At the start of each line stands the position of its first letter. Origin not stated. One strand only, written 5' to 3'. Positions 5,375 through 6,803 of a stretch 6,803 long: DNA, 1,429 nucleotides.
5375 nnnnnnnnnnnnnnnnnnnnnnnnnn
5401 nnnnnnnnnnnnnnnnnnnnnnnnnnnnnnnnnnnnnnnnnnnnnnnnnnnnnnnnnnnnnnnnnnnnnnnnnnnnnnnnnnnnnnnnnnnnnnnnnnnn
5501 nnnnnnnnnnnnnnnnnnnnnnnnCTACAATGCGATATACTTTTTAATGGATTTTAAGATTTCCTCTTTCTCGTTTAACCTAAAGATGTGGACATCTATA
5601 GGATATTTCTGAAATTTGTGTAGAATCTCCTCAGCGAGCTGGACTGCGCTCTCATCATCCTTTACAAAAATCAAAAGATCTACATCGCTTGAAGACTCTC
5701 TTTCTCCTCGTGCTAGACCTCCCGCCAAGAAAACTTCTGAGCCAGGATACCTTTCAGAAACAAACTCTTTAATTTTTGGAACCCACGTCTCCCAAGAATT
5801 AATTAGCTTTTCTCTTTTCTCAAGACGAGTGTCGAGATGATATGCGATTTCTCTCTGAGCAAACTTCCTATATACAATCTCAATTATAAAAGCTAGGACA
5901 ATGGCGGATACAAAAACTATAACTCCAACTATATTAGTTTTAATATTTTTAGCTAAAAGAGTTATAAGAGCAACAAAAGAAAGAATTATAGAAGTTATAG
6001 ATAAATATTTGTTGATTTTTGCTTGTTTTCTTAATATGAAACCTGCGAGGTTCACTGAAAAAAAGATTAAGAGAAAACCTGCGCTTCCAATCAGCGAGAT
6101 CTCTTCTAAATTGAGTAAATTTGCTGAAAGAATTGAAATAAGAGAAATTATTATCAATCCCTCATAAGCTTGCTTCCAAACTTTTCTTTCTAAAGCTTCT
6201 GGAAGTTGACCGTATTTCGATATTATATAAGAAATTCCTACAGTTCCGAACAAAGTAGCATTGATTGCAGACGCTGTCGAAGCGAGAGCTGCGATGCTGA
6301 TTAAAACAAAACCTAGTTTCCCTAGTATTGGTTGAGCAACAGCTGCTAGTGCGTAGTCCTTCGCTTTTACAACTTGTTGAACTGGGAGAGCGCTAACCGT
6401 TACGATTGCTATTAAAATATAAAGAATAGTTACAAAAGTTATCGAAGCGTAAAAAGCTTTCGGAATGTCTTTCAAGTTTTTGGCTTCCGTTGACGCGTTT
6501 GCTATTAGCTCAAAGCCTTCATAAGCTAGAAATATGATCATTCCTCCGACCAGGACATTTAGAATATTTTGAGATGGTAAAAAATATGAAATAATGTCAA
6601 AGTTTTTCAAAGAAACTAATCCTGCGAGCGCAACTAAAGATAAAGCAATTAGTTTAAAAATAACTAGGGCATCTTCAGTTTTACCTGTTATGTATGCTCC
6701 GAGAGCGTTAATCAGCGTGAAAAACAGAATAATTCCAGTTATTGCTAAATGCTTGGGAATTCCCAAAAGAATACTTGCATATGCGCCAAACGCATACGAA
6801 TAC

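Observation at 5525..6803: Amino-acid permease with a C-terminal minimal nucleotidyltransferase (MNT-like) domain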

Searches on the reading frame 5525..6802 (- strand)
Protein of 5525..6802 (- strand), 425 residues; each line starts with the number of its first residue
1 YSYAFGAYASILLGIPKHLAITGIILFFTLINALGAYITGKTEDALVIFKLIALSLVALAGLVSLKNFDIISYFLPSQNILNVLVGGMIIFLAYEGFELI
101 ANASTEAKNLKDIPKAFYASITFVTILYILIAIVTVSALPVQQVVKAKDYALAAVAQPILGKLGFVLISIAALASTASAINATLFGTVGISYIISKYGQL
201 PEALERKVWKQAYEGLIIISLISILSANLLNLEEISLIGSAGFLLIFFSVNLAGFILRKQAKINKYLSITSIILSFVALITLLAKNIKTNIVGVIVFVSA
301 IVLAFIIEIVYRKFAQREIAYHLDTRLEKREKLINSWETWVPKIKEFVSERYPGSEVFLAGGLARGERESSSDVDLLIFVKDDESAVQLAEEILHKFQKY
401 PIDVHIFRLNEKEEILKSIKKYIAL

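Call 5: search_protein_families(library=pfam, proteins=[window:5525-6802:-], max_evalue=1)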
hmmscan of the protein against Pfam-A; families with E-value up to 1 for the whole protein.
window:5525-6802:- (425 aa): 8 families
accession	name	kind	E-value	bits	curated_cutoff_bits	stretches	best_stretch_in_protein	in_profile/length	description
PF13520.12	AA_permease_2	-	8.4e-24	84.7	27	2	19-305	120-405/427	Amino acid permease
PF01909.29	NTP_transf_2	-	1.2e-10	42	21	1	342-422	2-89/93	Nucleotidyltransferase domain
PF00324.27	AA_permease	-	1.8e-09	37.3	24.6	1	12-284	107-423/470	Amino acid permease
PF18765.7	Polbeta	-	2.2e-06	28.2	26.9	1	343-420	2-81/93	Polymerase beta, Nucleotidyltransferase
PF22600.2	MTPAP-like_central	-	0.014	16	27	1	335-399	20-85/139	Poly(A) RNA polymerase, mitochondrial-like, central palm domain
PF14792.12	DNA_pol_B_palm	-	0.043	14.5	25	1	344-397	14-66/113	DNA polymerase beta palm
PF22014.2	DUF6932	-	0.079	13.8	27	1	315-413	26-117/142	Family of unknown function (DUF6932)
PF20879.2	SidM_N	-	0.079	12.7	27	1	352-387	57-92/285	SidM, N-terminal domain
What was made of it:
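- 5858..6803 (-): ApcT-type transporter core. It covers residues 1-315 of the partial protein, roughly from TM3 to TM12. Call 5: AA_permease_2, E=8e-24.
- On APC superfamily / ApcT-like amino-acid transporters: 84.7 bits against a cut-off of 27, E=8.4e-24 (call 5).
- Pfam AA_permease_2, E=8e-24 (call 5). PF01909, E=9e-12 (call 5).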

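Call 6: search_protein_families(library=ncbifam, proteins=[window:5525-6802:-], max_evalue=1)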
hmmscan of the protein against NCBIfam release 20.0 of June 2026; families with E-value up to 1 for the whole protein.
window:5525-6802:- (425 aa): 10 families
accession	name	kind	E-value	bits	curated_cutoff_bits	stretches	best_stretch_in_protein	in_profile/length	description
TIGR00909.1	2A0306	subfamily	1.4e-30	106.6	556.8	1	24-305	140-427/429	amino acid transporter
NF053761.1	BrChAATpBcaP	equivalog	6.7e-19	68.3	690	1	20-313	158-453/460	branched-chain amino acid transporter BcaP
TIGR00911.1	2A0308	subfamily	1.6e-10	40.1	701.8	1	19-279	172-439/505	L-type amino acid transporter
TIGR00905.1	2A0302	subfamily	2.2e-08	33.3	409.05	1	16-303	128-431/473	basic amino acid/polyamine antiporter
NF008272.0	PRK11049.1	equivalog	1.7e-05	24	732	1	79-230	210-361/470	D-serine/D-alanine/glycine transporter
TIGR03810.1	arg_ornith_anti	equivalog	0.00062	18.6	591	1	83-303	200-426/468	arginine-ornithine antiporter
NF047752.1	MntA_antitoxin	equivalog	0.0016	18.3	60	1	357-405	10-60/106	type VII toxin-antitoxin system MntA family adenylyltransferase antitoxin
NF002895.0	PRK03381.1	equivalog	0.0026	15.9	631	1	326-393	29-99/782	[protein-PII] uridylyltransferase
NF051895.1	anti_phage_HalB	equivalog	0.0029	17.3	190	1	359-393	4-38/211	anti-phage Hailong system nucleotidyltransferase HalB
NF033634.1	SLATT_1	domain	0.029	14.3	41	1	259-321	19-84/132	SLATT domain-containing protein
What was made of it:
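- On APC superfamily / ApcT-like amino-acid transporters: 106.6 bits against a cut-off of 556.8 (call 6).
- Closest known: MntA antitoxins of type VII HepT/MntA. Different: The NCBIfam MntA model scores far below its cut-off (call 6).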

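Call 7: find_homologous_proteins(query=window:5525-6802:-)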
Query window:5525-6802:- (425 aa): 3602 proteins with E <= 0.001 among 8000 candidates; the best 120 are listed.
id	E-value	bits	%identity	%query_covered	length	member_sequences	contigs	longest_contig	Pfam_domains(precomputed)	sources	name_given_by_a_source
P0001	1.6e-158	546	61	99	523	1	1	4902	PF13520.13,PF00324.28,PF03845.20,PF01909.30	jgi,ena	-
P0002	2.7e-156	539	60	100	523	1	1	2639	PF13520.13,PF00324.28,PF03845.20,PF01909.30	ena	-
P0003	5.1e-142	492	100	59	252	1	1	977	PF13520.13,PF00324.28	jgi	jgi:amino acid transporter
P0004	6.4e-136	472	55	100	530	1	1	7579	PF18765.8,PF13520.13,PF00324.28,PF03845.20,PF01909.30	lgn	-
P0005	1.2e-112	395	47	99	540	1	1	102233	PF18765.8,PF13520.13,PF00324.28,PF01909.30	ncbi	-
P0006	6.3e-111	389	46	99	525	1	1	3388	PF18765.8,PF13520.13,PF00324.28,PF03845.20,PF01909.30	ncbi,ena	-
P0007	6.4e-111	389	47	99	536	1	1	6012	PF18765.8,PF13520.13,PF00324.28,PF01909.30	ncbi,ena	-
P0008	4.3e-110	387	46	99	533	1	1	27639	PF18765.8,PF13520.13,PF00324.28,PF01909.30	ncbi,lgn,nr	ncbi:MAG: amino acid permease [Archaeoglobus sp.]|nr:amino acid permease [Archaeoglobus sp.]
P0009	1.1e-109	385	47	100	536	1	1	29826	PF18765.8,PF22600.3,PF13520.13,PF00324.28,PF01909.30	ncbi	-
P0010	1.0e-108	382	45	99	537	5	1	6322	PF18765.8,PF22600.3,PF13520.13,PF00324.28,PF01909.30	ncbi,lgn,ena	-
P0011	2.6e-108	381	46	96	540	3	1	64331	PF18765.8,PF13520.13,PF00324.28,PF03845.20,PF01909.30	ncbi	-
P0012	3.8e-108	380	46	99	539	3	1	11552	PF18765.8,PF13520.13,PF00324.28,PF03845.20,PF01909.30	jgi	-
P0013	4.3e-108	380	47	100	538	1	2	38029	PF18765.8,PF13520.13,PF00324.28,PF01909.30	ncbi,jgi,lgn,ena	-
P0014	1.2e-107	378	46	99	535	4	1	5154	PF18765.8,PF13520.13,PF00324.28,PF01909.30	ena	-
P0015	1.4e-107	378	45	100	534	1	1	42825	PF18765.8,PF13520.13,PF00324.28,PF01909.30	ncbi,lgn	ncbi:MAG: amino acid permease [Archaeoglobaceae archaeon]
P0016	2.4e-107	378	48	99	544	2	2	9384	PF18765.8,PF13520.13,PF00324.28,PF01909.30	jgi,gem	-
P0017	3.0e-107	377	47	99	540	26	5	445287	PF18765.8,PF13520.13,PF00324.28,PF03845.20,PF01909.30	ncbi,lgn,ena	-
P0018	3.6e-107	377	45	99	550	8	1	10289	PF18765.8,PF13520.13,PF00324.28,PF03845.20,PF01909.30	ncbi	-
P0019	4.5e-107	377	47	99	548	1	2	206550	PF18765.8,PF22600.3,PF13520.13,PF00324.28,PF01909.30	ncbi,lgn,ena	-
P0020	4.9e-107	377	46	99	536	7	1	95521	PF18765.8,PF22600.3,PF13520.13,PF00324.28,PF03845.20,PF01909.30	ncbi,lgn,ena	-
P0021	5.0e-107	377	46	99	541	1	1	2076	PF18765.8,PF13520.13,PF00324.28,PF01909.30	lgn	-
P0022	5.2e-107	376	46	99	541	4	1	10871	PF22600.3,PF13520.13,PF00324.28,PF03845.20,PF01909.30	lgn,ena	-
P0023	5.7e-107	376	45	99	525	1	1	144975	PF13520.13,PF00324.28,PF03845.20,PF01909.30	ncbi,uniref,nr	ncbi:amino acid permease [Archaeoglobus neptunius]|uniref:amino acid permease n=1 Tax=Archaeoglobus 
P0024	3.6e-106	374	46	100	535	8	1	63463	PF13520.13,PF00324.28,PF01909.30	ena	-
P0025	4.1e-106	373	46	99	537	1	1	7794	PF18765.8,PF13520.13,PF00324.28,PF01909.30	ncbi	-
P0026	4.3e-106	373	45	99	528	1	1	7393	PF13520.13,PF00324.28,PF01909.30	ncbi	-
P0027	6.2e-106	373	45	99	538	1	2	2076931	PF18765.8,PF13520.13,PF00324.28,PF01909.30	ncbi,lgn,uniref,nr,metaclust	ncbi:amino acid:proton symporter, ABT family [Archaeoglobus sulfaticallidus PM70-1]|uniref:Amino aci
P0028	6.3e-106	373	44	99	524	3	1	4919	PF18765.8,PF13520.13,PF00324.28,PF03845.20,PF01909.30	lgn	-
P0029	1.1e-105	372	46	95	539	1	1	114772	PF18765.8,PF13520.13,PF00324.28,PF03845.20,PF01909.30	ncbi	-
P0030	1.9e-105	371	45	100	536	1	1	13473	PF18765.8,PF13520.13,PF00324.28,PF01909.30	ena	-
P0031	2.9e-105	371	46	99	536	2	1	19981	PF18765.8,PF13520.13,PF00324.28,PF03845.20,PF01909.30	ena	-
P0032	3.9e-105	370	44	99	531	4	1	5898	PF18765.8,PF13520.13,PF00324.28,PF03845.20,PF01909.30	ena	-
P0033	5.5e-105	370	44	99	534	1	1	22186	PF13520.13,PF00324.28,PF03845.20,PF01909.30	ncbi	-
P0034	5.7e-105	370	46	99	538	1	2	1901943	PF18765.8,PF13520.13,PF00324.28,PF01909.30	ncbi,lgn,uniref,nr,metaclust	ncbi:amino acid permease [Archaeoglobus veneficus]|uniref:DNA polymerase beta domain protein region 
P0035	6.1e-105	370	45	99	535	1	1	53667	PF18765.8,PF13520.13,PF00324.28,PF01909.30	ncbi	-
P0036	7.4e-105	369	44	99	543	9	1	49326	PF18765.8,PF22600.3,PF13520.13,PF00324.28,PF03845.20,PF01909.30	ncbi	-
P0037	9.1e-105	369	45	99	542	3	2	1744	PF18765.8,PF13520.13,PF00324.28,PF01909.30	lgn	-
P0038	1.5e-104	368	43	99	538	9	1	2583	PF18765.8,PF22600.3,PF13520.13,PF00324.28,PF01909.30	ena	-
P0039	1.9e-104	368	46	99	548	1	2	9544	PF18765.8,PF22600.3,PF13520.13,PF00324.28,PF01909.30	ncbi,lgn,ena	-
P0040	2.5e-104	368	45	100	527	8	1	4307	PF18765.8,PF13520.13,PF00324.28,PF01909.30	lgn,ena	-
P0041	2.9e-104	367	44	100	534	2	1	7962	PF13520.13,PF00324.28,PF01909.30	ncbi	-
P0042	3.6e-104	367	43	99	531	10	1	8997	PF13520.13,PF00324.28,PF01909.30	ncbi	-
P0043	3.8e-104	367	44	99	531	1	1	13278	PF18765.8,PF13520.13,PF00324.28,PF03845.20,PF01909.30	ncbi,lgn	-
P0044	4.7e-104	367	45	99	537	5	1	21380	PF18765.8,PF13520.13,PF00324.28,PF03845.20,PF01909.30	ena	-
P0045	1.1e-103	366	43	100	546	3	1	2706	PF18765.8,PF13520.13,PF00324.28,PF03845.20,PF01909.30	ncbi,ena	-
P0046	1.7e-103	365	44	96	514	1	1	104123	PF13520.13,PF00324.28,PF01909.30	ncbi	-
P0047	2.2e-103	365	45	100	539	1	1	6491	PF18765.8,PF13520.13,PF00324.28,PF03845.20,PF01909.30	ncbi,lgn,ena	-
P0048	2.8e-103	364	45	100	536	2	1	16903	PF18765.8,PF13520.13,PF00324.28,PF03845.20,PF01909.30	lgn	-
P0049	4.1e-103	364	45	99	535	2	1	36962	PF13520.13,PF00324.28,PF01909.30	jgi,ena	-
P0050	5.3e-103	363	45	99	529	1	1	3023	PF13520.13,PF00324.28,PF01909.30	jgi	-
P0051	5.8e-103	363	44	97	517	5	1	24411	PF18765.8,PF13520.13,PF00324.28,PF01909.30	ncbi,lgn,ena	-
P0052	6.1e-103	363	45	100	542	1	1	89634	PF18765.8,PF13520.13,PF00324.28,PF03845.20,PF01909.30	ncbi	-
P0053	6.5e-103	363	47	99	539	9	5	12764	PF13520.13,PF00324.28,PF01909.30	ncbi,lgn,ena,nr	ncbi:MAG: amino acid permease [Desulfurococcales archaeon]|nr:amino acid permease [Desulfurococcales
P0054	7.4e-103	363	48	90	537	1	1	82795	PF18765.8,PF22600.3,PF13520.13,PF00324.28,PF03845.20,PF01909.30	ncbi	-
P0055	7.6e-103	363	44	99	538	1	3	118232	PF18765.8,PF13520.13,PF00324.28,PF01909.30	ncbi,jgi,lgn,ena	-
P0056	7.7e-103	363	45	100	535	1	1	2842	PF18765.8,PF13520.13,PF00324.28,PF01909.30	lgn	-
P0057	1.2e-102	362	44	97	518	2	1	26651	PF18765.8,PF13520.13,PF00324.28,PF01909.30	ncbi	ncbi:amino acid permease [Archaeoglobus sp.]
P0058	1.5e-102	362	45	100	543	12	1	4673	PF18765.8,PF13520.13,PF00324.28,PF03845.20,PF01909.30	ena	-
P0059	1.9e-102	361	44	99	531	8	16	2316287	PF13520.13,PF00324.28,PF03845.20,PF01909.30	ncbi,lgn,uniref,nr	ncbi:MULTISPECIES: amino acid permease [Archaeoglobus]|uniref:Cationic amino acid transporter (Cat-2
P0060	3.6e-102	361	44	97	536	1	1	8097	PF18765.8,PF22600.3,PF13520.13,PF00324.28,PF03845.20,PF01909.30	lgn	-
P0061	4.9e-102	360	45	100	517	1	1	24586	PF13520.13,PF00324.28,PF03845.20,PF01909.30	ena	-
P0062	1.0e-101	359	44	99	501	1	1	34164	PF18765.8,PF13520.13,PF00324.28,PF03845.20,PF01909.30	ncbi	-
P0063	1.2e-101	359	46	100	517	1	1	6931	PF13520.13,PF00324.28,PF03845.20,PF01909.30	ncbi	-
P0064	1.5e-101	358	43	99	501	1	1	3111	PF18765.8,PF13520.13,PF00324.28,PF03845.20,PF01909.30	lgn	-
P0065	1.8e-101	358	43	99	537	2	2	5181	PF18765.8,PF13520.13,PF00324.28,PF01909.30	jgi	-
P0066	2.0e-101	358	44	99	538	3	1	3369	PF18765.8,PF22600.3,PF13520.13,PF00324.28,PF01909.30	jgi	-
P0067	2.5e-101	358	44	99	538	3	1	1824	PF18765.8,PF22600.3,PF13520.13,PF00324.28,PF01909.30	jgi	-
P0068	2.6e-101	358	42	99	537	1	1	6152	PF18765.8,PF22600.3,PF13520.13,PF00324.28,PF03845.20,PF01909.30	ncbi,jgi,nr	ncbi:MAG: amino acid permease [Archaeoglobi archaeon]|nr:amino acid permease [Archaeoglobi archaeon]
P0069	2.9e-101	358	45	99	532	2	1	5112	PF18765.8,PF13520.13,PF00324.28,PF01909.30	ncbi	-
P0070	6.2e-101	356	44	99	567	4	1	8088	PF18765.8,PF13520.13,PF00324.28,PF01909.30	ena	-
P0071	6.7e-101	356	45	99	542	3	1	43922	PF18765.8,PF13520.13,PF00324.28,PF03845.20,PF01909.30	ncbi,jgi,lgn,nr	ncbi:MAG: amino acid permease [Crenarchaeota archaeon]|nr:amino acid permease [Thermoproteota archae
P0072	1.1e-100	356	43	99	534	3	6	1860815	PF18765.8,PF13520.13,PF00324.28,PF03845.20,PF01909.30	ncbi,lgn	ncbi:amino acid permease [Geoglobus acetivorans]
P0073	4.4e-100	354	44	99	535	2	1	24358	PF13520.13,PF00324.28,PF03845.20,PF01909.30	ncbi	ncbi:amino acid permease [Geoglobus sp.]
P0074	4.5e-100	354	43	99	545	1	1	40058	PF18765.8,PF13520.13,PF00324.28,PF03845.20,PF01909.30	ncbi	-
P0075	6.4e-100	353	45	94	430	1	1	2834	PF13520.13,PF00324.28,PF01909.30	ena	-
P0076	1.4e-99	352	43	99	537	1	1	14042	PF18765.8,PF13520.13,PF00324.28,PF03845.20,PF01909.30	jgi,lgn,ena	-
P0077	4.6e-99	350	44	99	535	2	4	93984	PF13520.13,PF00324.28,PF03845.20,PF01909.30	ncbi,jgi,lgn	jgi:hypothetical protein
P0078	4.7e-99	350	43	99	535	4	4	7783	PF13520.13,PF00324.28,PF03845.20,PF01909.30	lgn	-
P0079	6.3e-99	350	44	99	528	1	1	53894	PF18765.8,PF13520.13,PF00324.28,PF01909.30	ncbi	-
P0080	1.1e-98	349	43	100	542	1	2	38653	PF18765.8,PF13520.13,PF00324.28,PF03845.20,PF01909.30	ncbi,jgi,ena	-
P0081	1.8e-98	348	45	99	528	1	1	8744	PF13520.13,PF00324.28,PF01909.30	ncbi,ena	-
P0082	2.4e-98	348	44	99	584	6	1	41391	PF13520.13,PF00324.28,PF03845.20,PF01909.30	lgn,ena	-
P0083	2.6e-98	348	43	100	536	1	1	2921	PF13520.13,PF00324.28,PF01909.30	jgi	-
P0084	3.1e-98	348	45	91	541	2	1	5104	PF18765.8,PF13520.13,PF00324.28,PF03845.20,PF01909.30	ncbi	-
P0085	3.5e-98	347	45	93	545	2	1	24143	PF18765.8,PF13520.13,PF00324.28,PF01909.30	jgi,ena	-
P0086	3.6e-98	347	42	98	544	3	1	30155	PF13520.13,PF00324.28,PF01909.30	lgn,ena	-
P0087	4.2e-98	347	43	99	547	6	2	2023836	PF13520.13,PF00324.28,PF03845.20,PF01909.30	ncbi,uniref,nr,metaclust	ncbi:amino acid:proton symporter, ABT family [Pyrodictium delaneyi]|uniref:Amino acid:proton symport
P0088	4.6e-98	347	41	100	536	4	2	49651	PF13520.13,PF00324.28,PF03845.20,PF01909.30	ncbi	-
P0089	5.9e-98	347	43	100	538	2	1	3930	PF13520.13,PF00324.28,PF03845.20,PF01909.30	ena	-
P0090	2.4e-97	345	48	86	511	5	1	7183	PF13520.13,PF00324.28,PF01909.30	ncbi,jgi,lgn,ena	-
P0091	2.9e-97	344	44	100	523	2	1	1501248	PF13520.13,PF00324.28,PF01909.30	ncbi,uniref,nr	ncbi:hypothetical protein CF15_00445 [Pyrodictium occultum]|uniref:Polymerase nucleotidyl transferas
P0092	3.6e-97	344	43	99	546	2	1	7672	PF13520.13,PF00324.28,PF01909.30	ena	-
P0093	4.2e-97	344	44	99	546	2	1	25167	PF18765.8,PF13520.13,PF00324.28,PF01909.30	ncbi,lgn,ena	-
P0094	8.5e-97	343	44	99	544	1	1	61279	PF01909.30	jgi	jgi:amino acid transporter/predicted nucleotidyltransferase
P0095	1.2e-96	342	46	91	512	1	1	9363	PF13520.13,PF00324.28,PF03845.20,PF01909.30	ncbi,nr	ncbi:MAG: amino acid permease, partial [Euryarchaeota archaeon]|nr:amino acid permease [Euryarchaeot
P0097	3.8e-96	341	43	98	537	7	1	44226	PF13520.13,PF00324.28,PF01909.30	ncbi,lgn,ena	-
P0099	8.2e-95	336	42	100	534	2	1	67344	PF13520.13,PF00324.28,PF03845.20,PF01909.30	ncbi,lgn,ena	-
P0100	2.6e-94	335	43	99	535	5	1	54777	PF13520.13,PF03845.20,PF01909.30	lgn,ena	-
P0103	4.5e-94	334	42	99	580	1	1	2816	PF13520.13,PF00324.28,PF01909.30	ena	-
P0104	5.5e-94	334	45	91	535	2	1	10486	PF13520.13,PF00324.28,PF03845.20,PF01909.30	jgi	-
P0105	9.6e-94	333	41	99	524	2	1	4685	PF13520.13,PF00324.28,PF03845.20,PF01909.30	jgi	-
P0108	1.1e-93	333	45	99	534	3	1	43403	PF13520.13,PF00324.28,PF03845.20,PF01909.30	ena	-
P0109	2.3e-93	332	44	99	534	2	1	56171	PF13520.13,PF00324.28,PF01909.30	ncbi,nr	ncbi:MAG: amino acid permease [Desulfurococcales archaeon]|nr:amino acid permease [Desulfurococcales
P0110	2.6e-93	331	46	89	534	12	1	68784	PF13520.13,PF00324.28,PF01909.30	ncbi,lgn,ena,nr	ncbi:MAG: amino acid permease [Desulfurococcales archaeon]|nr:amino acid permease [Desulfurococcales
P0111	2.6e-93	331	45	97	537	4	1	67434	PF13520.13,PF00324.28,PF01909.30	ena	-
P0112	1.4e-92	329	42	99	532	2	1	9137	PF13520.13,PF00324.28,PF03845.20,PF01909.30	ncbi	-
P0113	1.8e-92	329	43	100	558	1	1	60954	PF13520.13,PF00324.28,PF03845.20,PF01909.30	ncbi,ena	-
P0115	4.9e-92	327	46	96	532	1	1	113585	PF13520.13,PF00324.28,PF01909.30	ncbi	-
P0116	1.0e-91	326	44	95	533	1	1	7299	PF13520.13,PF00324.28,PF01909.30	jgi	jgi:amino acid transporter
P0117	1.3e-91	326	42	98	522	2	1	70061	PF13520.13,PF00324.28,PF01909.30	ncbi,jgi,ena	-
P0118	1.6e-91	325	43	99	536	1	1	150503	PF13520.13,PF00324.28,PF03845.20,PF01909.30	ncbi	-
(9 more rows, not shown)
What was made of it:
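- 5525..6803 (-): Permease-NTase ORF. It is 5'-truncated by the window end, with about 99 codons missing. The stop codon TAG is at 5527..5525. Call 7: homologues of 520-550 aa with both Pfam domains.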

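Call 13: search_solved_structures(query=P0001, max_evalue=0.01)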
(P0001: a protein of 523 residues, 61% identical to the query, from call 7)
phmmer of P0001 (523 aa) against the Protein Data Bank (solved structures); distinct sequences matched with E-value up to 0.01: 18.
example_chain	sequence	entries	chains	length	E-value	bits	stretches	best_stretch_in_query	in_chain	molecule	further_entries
3gi9_C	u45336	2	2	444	4.9e-76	259.9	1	2-421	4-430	Uncharacterized protein MJ0609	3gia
3gi8_C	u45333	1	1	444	3.8e-75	256.9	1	2-421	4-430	Uncharacterized protein MJ0609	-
6f34_A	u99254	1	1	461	2.4e-17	66.3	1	4-368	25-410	Amino acid transporter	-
5oqt_A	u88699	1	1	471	4.6e-17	65.4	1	4-368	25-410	Amino acid transporter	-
7ccs_B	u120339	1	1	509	1.6e-14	57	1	4-394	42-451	Consensus mutated Anionic Amino Acid Transporter Light Chain, Xc- System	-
9hjk_A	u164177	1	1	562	2.7e-12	49.7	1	4-356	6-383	Cationic amino acid transporter 4, vacuolar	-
9sqh_A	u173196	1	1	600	3.4e-12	49.4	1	4-356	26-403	Cationic amino acid transporter 4, vacuolar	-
7b00_A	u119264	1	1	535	1.1e-11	47.7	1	4-374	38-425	Large neutral amino acids transporter small subunit 2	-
8a6l_B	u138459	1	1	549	1.5e-11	47.2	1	4-374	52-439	Large neutral amino acids transporter small subunit 2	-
7cmh_B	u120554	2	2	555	1.6e-11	47.1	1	4-374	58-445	Large neutral amino acids transporter small subunit 2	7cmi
9uat_A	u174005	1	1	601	6.6e-09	38.5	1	5-193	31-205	High affinity cationic amino acid transporter 1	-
8qey_A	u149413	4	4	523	8.2e-09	38.2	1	4-399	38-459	Asc-type amino acid transporter 1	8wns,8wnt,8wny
9fqt_A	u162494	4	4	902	2.8e-08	36.4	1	5-193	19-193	High affinity cationic amino acid transporter 1,Green fluorescent protein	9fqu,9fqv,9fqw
9ky5_A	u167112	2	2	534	2.9e-08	36.4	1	4-307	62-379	Y+L amino acid transporter 2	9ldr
8x0w_B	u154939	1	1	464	5.8e-08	35.4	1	5-308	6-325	Large neutral amino acids transporter small subunit 1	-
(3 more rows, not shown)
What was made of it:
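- P0001 against ApcT gives E=4.9e-76 over residues 2-421 versus 4-430 (call 13).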

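Call 18: find_encoding_contigs(protein=P0001, flank=5000, max_places=3)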
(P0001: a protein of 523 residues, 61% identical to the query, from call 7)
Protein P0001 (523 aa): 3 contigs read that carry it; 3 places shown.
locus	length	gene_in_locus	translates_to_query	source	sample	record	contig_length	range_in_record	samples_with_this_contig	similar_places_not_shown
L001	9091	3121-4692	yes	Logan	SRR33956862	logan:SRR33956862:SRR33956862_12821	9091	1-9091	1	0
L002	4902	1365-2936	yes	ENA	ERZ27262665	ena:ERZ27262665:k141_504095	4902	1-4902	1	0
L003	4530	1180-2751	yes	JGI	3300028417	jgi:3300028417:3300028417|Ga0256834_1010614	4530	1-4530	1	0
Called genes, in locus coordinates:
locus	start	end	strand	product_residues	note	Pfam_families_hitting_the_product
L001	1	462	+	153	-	?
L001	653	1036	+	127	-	PF01909:NTP_transf_2 (weak)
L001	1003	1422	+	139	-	PF18728:HEPN_AbiV (weak), PF05168:HEPN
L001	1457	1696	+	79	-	-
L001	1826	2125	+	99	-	-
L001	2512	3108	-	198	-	PF04013:Methyltrn_RNA_2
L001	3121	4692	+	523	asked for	PF00324:AA_permease, PF03845:Spore_permease (weak), PF13520:AA_permease_2, PF01909:NTP_transf_2 (weak)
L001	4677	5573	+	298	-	PF01035:DNA_binding_1, PF04493:Endonuclease_5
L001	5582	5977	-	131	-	PF21485:IF5A-like_N, PF08207:EFP_N (weak)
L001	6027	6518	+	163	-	PF02223:Thymidylate_kin (faint), PF13189:Cytidylate_kin2 (faint), PF13238:AAA_18, PF01202:SKI (weak), PF13207:AAA_17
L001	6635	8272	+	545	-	PF00118:Cpn60_TCP1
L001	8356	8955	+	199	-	-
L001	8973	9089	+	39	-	?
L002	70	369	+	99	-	-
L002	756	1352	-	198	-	PF04013:Methyltrn_RNA_2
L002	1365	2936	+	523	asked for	PF00324:AA_permease, PF03845:Spore_permease (weak), PF13520:AA_permease_2, PF01909:NTP_transf_2 (weak)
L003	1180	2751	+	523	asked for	PF00324:AA_permease, PF03845:Spore_permease (weak), PF13520:AA_permease_2, PF01909:NTP_transf_2 (weak)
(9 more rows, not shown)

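Call 19: find_encoding_contigs(protein=P0059, flank=6000, max_places=2)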
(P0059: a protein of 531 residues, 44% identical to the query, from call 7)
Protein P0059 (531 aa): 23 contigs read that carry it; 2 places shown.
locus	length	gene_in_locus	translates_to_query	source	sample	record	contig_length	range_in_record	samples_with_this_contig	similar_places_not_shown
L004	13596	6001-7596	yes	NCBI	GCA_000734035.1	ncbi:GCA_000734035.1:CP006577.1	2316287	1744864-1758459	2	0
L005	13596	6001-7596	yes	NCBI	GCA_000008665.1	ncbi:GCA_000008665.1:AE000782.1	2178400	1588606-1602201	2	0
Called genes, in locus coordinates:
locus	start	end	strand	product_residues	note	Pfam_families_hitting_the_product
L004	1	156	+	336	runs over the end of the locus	PF19300:BPD_transp_1_N, PF00528:BPD_transp_1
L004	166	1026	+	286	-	PF12911:OppC_N (weak), PF00528:BPD_transp_1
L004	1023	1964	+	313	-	PF02463:SMC_N (faint), PF00005:ABC_tran, PF08352:oligo_HPY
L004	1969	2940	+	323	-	PF00005:ABC_tran, PF08352:oligo_HPY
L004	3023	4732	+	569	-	PF00501:AMP-binding, PF13193:AMP-binding_C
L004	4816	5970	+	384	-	PF13484:Fer4_16 (faint), PF13183:Fer4_8, PF13187:Fer4_9 (weak), PF13237:Fer4_10 (faint), PF13534:Fer4_17, PF02754:CCG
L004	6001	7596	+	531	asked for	PF00324:AA_permease, PF03845:Spore_permease, PF13520:AA_permease_2, PF01909:NTP_transf_2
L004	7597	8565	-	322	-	PF01979:Amidohydro_1 (faint)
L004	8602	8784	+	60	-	PF03911:Sec61_beta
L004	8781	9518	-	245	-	PF01784:DUF34_NIF3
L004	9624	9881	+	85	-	PF04026:SpoVG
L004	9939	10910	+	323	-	PF00389:2-Hacid_dh, PF07991:KARI_N (faint), PF02826:2-Hacid_dh_C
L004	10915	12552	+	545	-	PF02776:TPP_enzyme_N, PF00205:TPP_enzyme_M, PF02775:TPP_enzyme_C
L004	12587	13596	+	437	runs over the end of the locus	PF25145:NfeD1b_N, PF24961:NfeD_membrane, PF01957:NfeD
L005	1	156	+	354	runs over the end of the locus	PF19300:BPD_transp_1_N, PF00528:BPD_transp_1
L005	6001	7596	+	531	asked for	PF00324:AA_permease, PF03845:Spore_permease, PF13520:AA_permease_2, PF01909:NTP_transf_2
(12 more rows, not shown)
